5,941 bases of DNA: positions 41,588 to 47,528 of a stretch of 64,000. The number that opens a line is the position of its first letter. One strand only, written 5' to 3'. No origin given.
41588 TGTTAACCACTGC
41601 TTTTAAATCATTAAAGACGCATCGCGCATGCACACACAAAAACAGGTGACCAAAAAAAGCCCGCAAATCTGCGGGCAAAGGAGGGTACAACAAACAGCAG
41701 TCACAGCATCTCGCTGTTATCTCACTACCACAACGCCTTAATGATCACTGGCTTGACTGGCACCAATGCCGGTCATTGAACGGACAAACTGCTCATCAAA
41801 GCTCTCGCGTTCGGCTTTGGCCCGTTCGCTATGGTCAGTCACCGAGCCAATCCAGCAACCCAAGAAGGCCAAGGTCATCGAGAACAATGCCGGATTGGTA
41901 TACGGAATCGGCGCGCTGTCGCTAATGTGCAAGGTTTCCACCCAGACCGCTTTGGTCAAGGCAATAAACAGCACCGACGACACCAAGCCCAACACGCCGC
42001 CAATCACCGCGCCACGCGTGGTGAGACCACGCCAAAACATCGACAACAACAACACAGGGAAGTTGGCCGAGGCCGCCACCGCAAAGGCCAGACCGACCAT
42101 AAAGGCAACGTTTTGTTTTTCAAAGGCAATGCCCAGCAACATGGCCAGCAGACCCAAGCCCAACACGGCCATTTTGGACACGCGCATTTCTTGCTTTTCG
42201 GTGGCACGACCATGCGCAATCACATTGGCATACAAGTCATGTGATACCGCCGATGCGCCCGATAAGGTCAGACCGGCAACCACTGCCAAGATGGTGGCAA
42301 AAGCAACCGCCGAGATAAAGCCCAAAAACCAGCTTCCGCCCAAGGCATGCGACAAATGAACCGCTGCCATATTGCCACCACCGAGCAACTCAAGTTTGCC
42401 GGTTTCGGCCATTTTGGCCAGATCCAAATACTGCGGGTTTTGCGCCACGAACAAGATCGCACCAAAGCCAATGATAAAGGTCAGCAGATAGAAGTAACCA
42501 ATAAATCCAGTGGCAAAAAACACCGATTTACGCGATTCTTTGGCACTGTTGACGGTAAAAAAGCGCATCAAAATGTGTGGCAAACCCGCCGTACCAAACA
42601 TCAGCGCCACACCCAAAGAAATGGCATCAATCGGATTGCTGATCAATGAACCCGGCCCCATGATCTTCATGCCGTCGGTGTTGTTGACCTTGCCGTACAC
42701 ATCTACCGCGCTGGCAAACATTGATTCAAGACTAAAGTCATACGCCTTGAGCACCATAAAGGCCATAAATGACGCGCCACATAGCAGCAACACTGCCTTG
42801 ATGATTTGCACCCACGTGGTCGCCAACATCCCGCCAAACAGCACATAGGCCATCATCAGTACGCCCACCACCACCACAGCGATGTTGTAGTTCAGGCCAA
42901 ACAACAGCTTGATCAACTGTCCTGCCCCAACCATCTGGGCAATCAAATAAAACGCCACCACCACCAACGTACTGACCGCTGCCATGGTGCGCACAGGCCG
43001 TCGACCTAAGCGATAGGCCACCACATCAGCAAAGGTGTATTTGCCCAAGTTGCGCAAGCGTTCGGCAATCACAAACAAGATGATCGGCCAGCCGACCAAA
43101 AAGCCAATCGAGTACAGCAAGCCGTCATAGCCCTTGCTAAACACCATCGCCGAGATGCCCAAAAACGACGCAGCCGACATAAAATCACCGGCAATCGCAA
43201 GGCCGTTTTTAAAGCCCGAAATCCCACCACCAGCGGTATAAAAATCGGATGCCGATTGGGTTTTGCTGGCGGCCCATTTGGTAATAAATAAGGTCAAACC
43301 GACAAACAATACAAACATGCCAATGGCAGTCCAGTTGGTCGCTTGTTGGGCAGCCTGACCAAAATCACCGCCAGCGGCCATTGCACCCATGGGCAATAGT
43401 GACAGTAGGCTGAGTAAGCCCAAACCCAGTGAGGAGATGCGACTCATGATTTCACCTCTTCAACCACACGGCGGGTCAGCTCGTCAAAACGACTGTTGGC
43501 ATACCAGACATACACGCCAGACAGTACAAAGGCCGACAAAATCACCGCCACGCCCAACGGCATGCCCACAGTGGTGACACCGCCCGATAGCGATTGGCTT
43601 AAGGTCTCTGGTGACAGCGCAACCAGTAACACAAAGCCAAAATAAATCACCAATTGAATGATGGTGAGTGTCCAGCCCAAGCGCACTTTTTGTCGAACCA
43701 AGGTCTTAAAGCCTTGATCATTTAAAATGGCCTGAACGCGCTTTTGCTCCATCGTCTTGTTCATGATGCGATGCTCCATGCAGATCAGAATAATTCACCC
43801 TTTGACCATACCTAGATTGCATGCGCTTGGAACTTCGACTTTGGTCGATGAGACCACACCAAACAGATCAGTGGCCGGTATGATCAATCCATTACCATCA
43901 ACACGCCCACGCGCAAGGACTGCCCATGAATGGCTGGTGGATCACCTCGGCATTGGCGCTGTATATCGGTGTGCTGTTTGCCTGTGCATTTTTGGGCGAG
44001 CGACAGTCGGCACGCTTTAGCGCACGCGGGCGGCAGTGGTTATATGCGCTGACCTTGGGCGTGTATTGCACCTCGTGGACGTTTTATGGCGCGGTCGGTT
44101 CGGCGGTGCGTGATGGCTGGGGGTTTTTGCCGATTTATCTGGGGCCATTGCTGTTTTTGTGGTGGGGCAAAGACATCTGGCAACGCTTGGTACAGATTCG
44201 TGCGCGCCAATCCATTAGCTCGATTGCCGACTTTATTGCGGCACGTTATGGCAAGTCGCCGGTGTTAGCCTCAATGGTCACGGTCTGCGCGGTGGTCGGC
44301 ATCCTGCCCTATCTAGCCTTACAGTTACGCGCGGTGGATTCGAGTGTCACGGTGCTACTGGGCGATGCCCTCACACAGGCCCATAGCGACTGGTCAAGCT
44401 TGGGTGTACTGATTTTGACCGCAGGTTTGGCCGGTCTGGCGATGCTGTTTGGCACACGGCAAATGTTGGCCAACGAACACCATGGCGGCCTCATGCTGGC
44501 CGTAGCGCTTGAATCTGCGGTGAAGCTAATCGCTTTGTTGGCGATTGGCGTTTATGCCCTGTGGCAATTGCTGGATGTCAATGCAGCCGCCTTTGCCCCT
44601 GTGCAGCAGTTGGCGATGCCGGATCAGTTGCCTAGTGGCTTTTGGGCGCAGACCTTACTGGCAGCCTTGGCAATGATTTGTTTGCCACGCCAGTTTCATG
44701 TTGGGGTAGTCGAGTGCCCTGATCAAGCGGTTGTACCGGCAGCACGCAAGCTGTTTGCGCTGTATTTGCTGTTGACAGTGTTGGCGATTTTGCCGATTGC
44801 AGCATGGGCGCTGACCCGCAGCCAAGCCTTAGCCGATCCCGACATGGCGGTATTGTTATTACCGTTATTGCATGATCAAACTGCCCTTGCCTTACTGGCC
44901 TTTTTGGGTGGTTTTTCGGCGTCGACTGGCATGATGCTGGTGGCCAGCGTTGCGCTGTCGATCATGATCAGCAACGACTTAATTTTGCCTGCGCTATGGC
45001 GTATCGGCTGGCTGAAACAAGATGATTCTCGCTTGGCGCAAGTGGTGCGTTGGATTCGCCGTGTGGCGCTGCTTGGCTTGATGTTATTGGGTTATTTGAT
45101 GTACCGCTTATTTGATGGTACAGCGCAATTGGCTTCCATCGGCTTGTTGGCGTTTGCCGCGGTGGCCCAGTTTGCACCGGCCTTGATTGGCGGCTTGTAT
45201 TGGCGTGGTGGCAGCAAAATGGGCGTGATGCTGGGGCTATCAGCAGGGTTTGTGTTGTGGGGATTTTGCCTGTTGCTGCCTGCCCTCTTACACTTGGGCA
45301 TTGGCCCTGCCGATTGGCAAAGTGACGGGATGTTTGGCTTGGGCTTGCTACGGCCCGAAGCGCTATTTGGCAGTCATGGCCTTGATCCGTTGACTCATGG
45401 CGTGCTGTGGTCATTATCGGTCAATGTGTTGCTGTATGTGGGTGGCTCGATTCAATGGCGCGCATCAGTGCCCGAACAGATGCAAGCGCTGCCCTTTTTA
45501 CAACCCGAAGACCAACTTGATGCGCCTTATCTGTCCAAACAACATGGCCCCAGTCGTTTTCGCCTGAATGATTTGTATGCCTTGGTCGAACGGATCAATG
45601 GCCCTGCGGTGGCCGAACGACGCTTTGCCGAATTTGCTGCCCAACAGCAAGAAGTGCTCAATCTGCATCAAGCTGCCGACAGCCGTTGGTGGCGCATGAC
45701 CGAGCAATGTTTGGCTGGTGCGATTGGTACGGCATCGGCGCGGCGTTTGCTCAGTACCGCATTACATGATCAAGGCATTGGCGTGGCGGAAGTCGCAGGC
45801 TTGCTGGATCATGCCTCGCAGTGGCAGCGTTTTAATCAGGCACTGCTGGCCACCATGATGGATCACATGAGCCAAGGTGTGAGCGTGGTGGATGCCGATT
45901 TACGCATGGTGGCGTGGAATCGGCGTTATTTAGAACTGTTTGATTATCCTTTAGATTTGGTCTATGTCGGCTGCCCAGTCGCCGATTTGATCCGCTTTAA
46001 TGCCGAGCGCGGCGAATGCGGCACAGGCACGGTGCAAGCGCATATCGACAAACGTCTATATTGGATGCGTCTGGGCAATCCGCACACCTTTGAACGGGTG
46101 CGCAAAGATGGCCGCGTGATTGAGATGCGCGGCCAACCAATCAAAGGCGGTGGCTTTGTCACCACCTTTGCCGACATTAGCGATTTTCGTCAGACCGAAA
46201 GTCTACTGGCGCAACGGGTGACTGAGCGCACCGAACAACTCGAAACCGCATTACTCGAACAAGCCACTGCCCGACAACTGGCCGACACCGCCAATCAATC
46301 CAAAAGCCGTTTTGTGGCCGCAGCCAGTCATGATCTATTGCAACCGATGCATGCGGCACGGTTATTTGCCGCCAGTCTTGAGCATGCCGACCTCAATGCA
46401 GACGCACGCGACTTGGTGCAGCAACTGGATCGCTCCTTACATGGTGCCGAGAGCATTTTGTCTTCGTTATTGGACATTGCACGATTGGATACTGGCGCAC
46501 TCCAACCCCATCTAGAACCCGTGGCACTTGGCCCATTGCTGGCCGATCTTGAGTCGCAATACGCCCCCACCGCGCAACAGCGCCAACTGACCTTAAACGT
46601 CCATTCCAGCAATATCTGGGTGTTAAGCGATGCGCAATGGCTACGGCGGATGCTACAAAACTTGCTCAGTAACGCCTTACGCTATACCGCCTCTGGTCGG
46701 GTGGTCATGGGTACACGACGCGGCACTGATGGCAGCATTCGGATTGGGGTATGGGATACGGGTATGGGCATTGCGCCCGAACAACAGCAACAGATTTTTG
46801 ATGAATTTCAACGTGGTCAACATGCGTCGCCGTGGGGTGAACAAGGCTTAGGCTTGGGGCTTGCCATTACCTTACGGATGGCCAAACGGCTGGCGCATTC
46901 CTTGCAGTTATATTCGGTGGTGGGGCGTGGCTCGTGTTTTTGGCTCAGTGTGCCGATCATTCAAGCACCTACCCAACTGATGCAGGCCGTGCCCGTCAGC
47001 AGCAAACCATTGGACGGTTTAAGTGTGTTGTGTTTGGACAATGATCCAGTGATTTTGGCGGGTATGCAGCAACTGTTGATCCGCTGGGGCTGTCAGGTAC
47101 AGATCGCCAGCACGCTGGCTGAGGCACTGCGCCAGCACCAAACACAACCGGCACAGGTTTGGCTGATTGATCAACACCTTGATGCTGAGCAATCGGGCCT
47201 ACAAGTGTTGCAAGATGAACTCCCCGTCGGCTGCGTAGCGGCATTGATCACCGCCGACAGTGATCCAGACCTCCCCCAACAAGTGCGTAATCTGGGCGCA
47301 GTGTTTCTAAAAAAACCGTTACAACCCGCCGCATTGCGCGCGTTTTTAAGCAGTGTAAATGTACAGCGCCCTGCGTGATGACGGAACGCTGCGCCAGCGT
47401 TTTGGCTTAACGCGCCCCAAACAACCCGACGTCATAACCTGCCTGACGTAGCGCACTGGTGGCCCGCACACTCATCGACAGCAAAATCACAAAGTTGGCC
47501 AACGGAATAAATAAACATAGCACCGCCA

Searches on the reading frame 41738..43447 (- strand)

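Call 5: search_protein_families(library=pfam, proteins=[window:41738-43447:-], max_evalue=0.01)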
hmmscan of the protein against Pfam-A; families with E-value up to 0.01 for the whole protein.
window:41738-43447:- (569 aa): 1 family
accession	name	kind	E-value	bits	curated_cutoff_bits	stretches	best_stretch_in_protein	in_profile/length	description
PF00474.23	SSF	-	1.8e-113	379.9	22.8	1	69-487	1-406/406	Sodium:solute symporter family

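Call 6: search_protein_families(library=ncbifam, proteins=[window:41738-43447:-], max_evalue=0.01)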
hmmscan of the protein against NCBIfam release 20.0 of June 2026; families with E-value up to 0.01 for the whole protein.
window:41738-43447:- (569 aa): 10 families
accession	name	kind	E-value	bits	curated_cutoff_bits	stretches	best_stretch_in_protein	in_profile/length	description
NF006903.2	PRK09395.1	subfamily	3.5e-277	920.2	750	1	14-569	10-552/552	cation/acetate symporter ActP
NF009135.0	PRK12488.1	subfamily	2.1e-263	874.9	850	1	12-569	5-549/549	cation/acetate symporter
TIGR02711.1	symport_actP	equivalog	2.1e-248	825.6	1099.25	1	14-569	7-549/549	cation/acetate symporter ActP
NF058657.1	MncbAcdTpMctC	equivalog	1.6e-170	568.1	670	1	37-569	4-527/527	monocarboxylic acid transporter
TIGR03648.1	Na_symport_lg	subfamily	8.4e-77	258.8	320.75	2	45-323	3-289/547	VC_2705 family sodium/solute symporter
TIGR00813.1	sss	superfamily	1.5e-60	205.4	184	1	69-487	1-411/411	sodium/solute symporter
TIGR02121.1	Na_Pro_sym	equivalog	1.2e-37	129.8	515.5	1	42-506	4-449/488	sodium/proline symporter PutP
TIGR02119.1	panF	equivalog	1.1e-18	67.5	328.05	1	43-499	9-442/471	sodium/pantothenate symporter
NF011948.0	PRK15419.1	equivalog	6.3e-18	64.9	955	1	45-495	11-445/502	sodium/proline symporter PutP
NF007790.0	PRK10484.1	equivalog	1.3e-06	27.6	401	1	39-494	3-451/527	solute:sodium symporter family transporter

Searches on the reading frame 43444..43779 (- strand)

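Call 88: search_protein_families(library=pfam, proteins=[window:43444-43779:-], max_evalue=0.001)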
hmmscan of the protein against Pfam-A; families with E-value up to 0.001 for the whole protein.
window:43444-43779:- (111 aa): 1 family
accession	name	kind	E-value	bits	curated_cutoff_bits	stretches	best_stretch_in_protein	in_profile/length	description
PF04341.17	DUF485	-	5.5e-29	100.4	28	1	21-107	3-88/88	Protein of unknown function, DUF485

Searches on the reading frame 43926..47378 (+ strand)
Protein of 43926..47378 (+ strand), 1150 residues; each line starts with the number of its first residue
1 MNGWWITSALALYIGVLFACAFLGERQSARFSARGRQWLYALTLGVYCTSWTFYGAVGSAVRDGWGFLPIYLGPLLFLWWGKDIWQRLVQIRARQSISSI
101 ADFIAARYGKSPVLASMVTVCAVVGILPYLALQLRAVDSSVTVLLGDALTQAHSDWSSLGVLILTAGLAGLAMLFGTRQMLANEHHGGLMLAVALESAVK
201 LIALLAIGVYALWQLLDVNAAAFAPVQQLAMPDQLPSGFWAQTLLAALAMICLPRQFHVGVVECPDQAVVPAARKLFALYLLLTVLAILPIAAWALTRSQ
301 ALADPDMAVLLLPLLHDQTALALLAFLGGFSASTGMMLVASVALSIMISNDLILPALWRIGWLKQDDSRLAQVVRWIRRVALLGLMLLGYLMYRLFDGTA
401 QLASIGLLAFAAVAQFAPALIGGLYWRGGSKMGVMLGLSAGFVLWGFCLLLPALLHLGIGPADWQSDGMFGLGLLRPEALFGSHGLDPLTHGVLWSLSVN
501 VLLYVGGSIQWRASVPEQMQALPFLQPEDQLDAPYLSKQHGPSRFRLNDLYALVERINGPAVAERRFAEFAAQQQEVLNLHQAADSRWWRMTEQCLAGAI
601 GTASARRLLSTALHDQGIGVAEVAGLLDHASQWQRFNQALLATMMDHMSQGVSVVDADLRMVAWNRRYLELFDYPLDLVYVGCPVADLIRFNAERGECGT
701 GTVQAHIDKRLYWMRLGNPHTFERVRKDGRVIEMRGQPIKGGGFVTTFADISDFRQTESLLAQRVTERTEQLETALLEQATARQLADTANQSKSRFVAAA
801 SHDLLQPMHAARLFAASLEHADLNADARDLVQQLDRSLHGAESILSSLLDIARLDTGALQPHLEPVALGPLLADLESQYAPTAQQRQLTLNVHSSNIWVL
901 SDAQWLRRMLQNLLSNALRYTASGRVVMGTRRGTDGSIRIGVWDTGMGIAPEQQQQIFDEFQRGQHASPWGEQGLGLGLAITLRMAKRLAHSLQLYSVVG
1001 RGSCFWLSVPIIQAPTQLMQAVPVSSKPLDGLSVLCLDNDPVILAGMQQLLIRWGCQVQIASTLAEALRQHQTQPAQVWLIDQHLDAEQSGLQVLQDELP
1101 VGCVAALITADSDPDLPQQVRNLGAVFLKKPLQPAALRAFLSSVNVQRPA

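Call 88: search_protein_families(library=pfam, proteins=[window:43926-47378:+], max_evalue=0.001)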
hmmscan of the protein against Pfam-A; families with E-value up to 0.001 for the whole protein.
window:43926-47378:+ (1150 aa): 6 families
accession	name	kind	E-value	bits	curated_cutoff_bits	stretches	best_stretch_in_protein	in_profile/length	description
PF12860.13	PAS_7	-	3.6e-43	146.8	27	1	646-758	2-114/115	PAS fold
PF02518.31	HATPase_c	-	7.8e-20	71.8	26.4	1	902-1011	2-109/111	Histidine kinase-, DNA gyrase B-, and HSP90-like ATPase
PF00512.31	HisKA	-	2e-11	44.2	26.9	1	792-857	1-66/66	His Kinase A (phospho-acceptor) domain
PF00072.30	Response_reg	-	8.1e-10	39.3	30.2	1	1034-1139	1-108/111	Response regulator receiver domain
PF13188.13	PAS_8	-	0.00011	22.3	21.8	1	640-687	2-46/65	PAS domain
PF08448.16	PAS_4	-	0.00088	19.9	23.1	0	646-755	2-109/110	PAS fold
